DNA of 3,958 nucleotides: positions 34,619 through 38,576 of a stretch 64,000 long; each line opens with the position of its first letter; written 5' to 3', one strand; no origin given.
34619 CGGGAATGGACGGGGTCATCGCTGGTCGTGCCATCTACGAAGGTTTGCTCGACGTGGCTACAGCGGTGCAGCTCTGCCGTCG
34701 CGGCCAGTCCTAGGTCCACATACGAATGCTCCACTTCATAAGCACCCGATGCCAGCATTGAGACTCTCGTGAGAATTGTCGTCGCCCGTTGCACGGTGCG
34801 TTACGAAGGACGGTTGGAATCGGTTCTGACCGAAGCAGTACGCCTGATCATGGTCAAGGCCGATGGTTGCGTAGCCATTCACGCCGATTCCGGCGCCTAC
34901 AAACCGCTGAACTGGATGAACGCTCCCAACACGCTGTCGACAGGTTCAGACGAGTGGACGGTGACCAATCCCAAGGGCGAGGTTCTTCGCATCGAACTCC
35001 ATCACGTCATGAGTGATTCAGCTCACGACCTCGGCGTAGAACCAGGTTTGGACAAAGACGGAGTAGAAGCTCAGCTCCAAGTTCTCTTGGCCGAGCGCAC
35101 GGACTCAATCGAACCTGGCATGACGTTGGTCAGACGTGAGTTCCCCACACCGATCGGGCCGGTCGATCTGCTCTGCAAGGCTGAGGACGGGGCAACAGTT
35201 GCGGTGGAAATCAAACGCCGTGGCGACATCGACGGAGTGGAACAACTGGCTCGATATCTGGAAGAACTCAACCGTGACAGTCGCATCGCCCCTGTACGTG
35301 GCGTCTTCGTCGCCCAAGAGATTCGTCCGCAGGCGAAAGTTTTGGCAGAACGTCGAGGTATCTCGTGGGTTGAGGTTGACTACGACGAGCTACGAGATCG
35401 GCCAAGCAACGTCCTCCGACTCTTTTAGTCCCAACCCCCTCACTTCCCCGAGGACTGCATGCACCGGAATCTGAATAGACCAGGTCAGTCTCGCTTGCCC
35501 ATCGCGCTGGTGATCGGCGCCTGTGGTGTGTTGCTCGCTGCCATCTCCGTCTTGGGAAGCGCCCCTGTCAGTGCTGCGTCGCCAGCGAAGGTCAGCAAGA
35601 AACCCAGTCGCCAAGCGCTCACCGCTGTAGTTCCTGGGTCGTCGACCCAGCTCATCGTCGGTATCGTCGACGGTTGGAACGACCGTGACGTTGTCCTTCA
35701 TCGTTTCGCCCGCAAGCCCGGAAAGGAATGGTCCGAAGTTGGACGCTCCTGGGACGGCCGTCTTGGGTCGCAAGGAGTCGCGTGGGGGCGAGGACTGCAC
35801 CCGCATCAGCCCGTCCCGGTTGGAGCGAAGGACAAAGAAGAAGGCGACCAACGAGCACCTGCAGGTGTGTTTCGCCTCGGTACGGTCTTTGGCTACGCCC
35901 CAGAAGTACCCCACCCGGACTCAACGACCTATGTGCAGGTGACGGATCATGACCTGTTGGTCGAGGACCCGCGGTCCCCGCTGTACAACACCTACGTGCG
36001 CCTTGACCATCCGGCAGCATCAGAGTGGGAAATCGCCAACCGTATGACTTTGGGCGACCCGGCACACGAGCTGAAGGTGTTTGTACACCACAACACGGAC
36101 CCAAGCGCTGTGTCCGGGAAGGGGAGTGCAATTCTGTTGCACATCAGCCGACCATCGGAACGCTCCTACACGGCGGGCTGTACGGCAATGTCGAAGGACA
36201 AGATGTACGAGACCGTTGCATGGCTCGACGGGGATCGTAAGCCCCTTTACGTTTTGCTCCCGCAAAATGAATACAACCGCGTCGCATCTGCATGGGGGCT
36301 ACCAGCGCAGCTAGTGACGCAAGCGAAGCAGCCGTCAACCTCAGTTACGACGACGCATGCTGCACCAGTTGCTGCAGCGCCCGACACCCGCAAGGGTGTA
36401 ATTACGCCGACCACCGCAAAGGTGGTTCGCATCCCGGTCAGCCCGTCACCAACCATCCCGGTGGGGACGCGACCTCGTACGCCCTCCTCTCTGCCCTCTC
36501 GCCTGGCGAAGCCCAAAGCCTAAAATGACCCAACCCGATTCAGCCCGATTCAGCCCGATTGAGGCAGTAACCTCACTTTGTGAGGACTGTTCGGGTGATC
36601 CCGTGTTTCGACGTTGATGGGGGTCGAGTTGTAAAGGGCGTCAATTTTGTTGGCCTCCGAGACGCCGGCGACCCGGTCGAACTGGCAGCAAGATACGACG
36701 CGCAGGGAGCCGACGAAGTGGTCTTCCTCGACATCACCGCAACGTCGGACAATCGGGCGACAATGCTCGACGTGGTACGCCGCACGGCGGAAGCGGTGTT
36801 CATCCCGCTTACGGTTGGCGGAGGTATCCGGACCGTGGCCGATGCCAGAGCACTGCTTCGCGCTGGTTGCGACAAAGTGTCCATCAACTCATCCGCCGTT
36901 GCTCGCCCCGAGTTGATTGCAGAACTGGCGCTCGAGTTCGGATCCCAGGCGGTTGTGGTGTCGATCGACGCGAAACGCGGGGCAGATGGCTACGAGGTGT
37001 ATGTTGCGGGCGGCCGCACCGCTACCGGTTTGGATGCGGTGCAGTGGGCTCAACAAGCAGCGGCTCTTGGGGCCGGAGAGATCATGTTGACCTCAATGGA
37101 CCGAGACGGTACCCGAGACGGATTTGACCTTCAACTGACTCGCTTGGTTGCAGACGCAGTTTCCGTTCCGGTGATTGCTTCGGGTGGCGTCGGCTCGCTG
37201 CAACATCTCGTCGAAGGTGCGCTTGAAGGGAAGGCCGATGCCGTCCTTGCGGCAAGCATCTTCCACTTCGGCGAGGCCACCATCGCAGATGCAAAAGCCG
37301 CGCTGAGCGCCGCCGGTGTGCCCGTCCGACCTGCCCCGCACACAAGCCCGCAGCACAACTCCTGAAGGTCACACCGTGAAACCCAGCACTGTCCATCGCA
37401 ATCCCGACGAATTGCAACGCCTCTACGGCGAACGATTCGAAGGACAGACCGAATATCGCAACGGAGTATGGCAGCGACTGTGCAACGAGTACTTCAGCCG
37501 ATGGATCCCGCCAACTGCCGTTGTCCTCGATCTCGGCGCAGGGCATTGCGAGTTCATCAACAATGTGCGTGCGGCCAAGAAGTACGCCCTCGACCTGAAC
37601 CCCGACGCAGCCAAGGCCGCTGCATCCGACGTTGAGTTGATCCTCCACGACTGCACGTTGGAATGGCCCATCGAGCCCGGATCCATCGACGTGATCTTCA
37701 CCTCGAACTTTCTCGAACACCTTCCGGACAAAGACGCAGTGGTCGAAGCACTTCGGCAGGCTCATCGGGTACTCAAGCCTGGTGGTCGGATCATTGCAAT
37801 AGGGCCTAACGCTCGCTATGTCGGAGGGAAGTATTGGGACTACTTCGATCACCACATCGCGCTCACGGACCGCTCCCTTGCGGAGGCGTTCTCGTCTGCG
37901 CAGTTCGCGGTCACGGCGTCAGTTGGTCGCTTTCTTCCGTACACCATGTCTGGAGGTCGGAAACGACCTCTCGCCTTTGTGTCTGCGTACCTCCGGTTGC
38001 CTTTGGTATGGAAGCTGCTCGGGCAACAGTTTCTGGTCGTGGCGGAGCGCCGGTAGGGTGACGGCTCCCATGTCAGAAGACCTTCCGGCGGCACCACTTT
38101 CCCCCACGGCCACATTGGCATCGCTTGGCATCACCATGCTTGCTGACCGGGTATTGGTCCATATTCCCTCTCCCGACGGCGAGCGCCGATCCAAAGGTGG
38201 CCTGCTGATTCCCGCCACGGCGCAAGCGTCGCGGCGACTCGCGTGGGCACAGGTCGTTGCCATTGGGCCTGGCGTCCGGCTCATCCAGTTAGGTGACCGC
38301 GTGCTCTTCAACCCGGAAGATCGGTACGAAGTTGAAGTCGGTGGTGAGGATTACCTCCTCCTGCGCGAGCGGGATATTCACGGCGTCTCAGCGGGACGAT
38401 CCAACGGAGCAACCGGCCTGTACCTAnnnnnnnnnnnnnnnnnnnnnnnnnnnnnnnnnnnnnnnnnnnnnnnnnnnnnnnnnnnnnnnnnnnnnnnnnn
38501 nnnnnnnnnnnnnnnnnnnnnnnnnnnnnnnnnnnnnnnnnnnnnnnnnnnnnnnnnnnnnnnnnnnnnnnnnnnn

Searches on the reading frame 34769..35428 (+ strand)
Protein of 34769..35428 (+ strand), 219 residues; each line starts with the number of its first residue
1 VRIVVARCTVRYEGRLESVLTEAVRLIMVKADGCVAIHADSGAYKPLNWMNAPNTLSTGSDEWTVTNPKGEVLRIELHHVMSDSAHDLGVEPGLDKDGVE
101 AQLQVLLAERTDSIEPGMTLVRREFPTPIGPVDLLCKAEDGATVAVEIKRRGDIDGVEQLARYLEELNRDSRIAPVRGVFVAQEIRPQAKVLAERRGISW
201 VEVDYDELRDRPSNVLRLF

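Call 11: search_protein_families(library=pfam, proteins=[window:34769-35425:+], max_evalue=0.001)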
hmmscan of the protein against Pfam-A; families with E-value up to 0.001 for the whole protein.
window:34769-35425:+ (219 aa): 2 families
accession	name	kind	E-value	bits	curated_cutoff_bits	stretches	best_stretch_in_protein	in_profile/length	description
PF01939.22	NucS_C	-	8.5e-36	123.1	24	1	99-217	1-122/124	Endonuclease NucS C-terminal domain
PF21003.3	NucS_N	-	1.9e-22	79.5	23.9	1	2-92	5-99/100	Endonuclease NucS N-terminal PH-like domain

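Call 74: find_encoding_contigs(protein=window:34769-35428:+, flank=1000, max_places=3)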
Protein window:34769-35428:+ (219 aa): no gene with exactly this product is on record in the collection.

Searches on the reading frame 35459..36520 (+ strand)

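Call 11: search_protein_families(library=pfam, proteins=[window:35459-36520:+], max_evalue=0.001)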
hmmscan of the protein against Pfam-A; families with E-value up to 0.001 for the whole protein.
window:35459-36520:+ (354 aa): 1 family
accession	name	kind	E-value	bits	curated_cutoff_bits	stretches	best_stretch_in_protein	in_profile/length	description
PF03734.19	YkuD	-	2e-05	25.6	23.4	1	117-257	26-139/146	L,D-transpeptidase catalytic domain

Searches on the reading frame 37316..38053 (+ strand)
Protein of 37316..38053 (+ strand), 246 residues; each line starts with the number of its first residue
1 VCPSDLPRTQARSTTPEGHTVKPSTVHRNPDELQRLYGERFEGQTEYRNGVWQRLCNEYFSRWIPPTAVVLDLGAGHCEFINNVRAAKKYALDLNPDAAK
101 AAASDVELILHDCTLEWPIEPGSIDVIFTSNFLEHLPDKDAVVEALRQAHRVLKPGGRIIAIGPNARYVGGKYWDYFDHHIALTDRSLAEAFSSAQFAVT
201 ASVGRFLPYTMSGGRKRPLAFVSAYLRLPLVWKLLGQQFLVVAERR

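Call 11: search_protein_families(library=pfam, proteins=[window:37316-38053:+], max_evalue=0.001)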
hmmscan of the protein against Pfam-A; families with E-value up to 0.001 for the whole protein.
window:37316-38053:+ (246 aa): 8 families
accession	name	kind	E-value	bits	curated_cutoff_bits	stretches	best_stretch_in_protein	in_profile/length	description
PF08241.18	Methyltransf_11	-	1.2e-12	48.7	21.2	1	71-160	1-94/95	Methyltransferase domain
PF13489.12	Methyltransf_23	-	1.4e-11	44.8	27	1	46-201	3-163/164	Methyltransferase domain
PF13649.12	Methyltransf_25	-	6.7e-11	43.2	27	1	70-157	1-97/97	Methyltransferase domain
PF08242.18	Methyltransf_12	-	6.7e-10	40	30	1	71-159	1-98/98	Methyltransferase domain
PF13847.12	Methyltransf_31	-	3.8e-08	33.6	27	1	69-165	6-113/145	Methyltransferase domain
PF05891.18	Methyltransf_PK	-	5e-06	26.6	27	1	116-201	115-198/218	AdoMet dependent proline di-methyltransferase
PF01209.24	Ubie_methyltran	-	7.4e-05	22.6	20.1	1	100-197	94-190/233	ubiE/COQ5 methyltransferase family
PF05148.21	Methyltransf_8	-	0.00054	20.3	27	1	32-161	39-156/219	Hypothetical methyltransferase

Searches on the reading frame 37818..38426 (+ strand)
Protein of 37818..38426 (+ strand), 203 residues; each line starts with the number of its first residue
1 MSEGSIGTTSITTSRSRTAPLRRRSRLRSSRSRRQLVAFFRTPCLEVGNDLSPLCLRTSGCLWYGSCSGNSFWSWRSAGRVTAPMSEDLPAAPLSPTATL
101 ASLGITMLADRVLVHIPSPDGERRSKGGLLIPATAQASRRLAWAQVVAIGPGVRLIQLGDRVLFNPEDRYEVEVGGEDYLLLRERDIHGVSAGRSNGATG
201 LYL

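Call 11: search_protein_families(library=pfam, proteins=[window:37818-38426:+], max_evalue=0.001)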
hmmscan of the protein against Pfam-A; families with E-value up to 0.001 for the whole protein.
window:37818-38426:+ (203 aa): 1 family
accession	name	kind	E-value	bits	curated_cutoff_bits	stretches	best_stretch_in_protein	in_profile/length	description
PF00166.26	Cpn10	-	1.2e-16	60.9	21.1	1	105-190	2-92/93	Chaperonin 10 Kd subunit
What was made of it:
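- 38136..38429 (+): GroES-like (Cpn10) gene. Its 3' end overlaps the truncation junction of the Rhs fragment at about 38374-38390. Pfam Cpn10, E = 1.2e-16, ending at nt 38387 (call 11).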
